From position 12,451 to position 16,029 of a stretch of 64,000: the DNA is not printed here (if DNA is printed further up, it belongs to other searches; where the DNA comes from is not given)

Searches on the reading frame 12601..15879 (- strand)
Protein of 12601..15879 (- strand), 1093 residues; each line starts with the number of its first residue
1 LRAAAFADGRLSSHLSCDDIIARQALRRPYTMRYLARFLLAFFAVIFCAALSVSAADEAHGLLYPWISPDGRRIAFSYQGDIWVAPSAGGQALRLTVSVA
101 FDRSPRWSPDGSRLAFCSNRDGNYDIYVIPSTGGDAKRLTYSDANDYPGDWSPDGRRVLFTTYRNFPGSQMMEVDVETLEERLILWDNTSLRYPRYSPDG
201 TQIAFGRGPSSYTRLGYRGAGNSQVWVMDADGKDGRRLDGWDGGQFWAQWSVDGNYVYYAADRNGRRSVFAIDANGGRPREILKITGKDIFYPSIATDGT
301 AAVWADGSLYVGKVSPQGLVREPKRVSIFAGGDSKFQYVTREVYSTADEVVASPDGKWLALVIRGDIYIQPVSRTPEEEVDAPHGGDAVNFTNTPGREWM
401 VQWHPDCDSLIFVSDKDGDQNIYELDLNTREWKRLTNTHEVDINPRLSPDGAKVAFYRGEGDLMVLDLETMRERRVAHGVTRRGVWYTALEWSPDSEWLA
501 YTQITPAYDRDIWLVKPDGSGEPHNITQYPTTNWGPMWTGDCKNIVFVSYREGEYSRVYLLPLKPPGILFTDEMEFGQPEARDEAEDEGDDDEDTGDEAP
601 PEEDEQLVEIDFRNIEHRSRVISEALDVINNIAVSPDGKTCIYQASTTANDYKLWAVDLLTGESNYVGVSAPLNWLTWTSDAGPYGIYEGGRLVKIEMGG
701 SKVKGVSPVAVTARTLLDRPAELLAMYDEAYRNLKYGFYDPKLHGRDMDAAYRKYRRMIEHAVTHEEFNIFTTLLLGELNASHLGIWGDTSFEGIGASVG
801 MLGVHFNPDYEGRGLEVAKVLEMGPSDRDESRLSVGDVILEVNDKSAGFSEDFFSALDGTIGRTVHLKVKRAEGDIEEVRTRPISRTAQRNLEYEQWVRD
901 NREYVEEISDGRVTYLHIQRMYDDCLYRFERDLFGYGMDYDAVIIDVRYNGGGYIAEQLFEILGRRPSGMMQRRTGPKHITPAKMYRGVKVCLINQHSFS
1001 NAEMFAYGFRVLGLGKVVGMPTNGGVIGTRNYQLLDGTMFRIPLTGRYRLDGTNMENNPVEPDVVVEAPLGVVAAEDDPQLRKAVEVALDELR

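Call 68: search_protein_families(library=pfam, proteins=[window:12601-15879:-], max_evalue=0.00001)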
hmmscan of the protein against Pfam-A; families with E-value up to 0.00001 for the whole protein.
window:12601-15879:- (1093 aa): 8 families
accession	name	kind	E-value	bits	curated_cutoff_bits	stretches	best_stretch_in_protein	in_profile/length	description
PF07676.18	PD40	-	5.2e-38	128.6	20.9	1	100-128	9-38/38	WD40-like Beta Propeller Repeat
PF00930.27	DPPIV_N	-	5.5e-24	85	22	0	59-148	42-149/354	Dipeptidyl peptidase IV (DPP IV) N-terminal region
PF03572.23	Peptidase_S41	-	5.1e-22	78.6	24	1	913-1066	2-165/165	Peptidase family S41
PF14684.11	Tricorn_C1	-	3.9e-11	43.1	24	1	721-769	3-51/59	Tricorn protease C1 domain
PF14583.12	Pectate_lyase22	-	4.2e-10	39.3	30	0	405-485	45-125/386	Oligogalacturonate lyase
PF25174.1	Beta-prop_THOC3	-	1.7e-08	34.3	305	0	390-500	83-187/272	THOC3 beta-propeller domain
PF13180.12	PDZ_2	-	9.3e-07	29.5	27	1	800-875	1-72/80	PDZ domain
PF23414.1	Beta-prop_EML_2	-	8.8e-06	25.7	90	0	404-501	7-98/266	Echinoderm microtubule-associated protein second beta-propeller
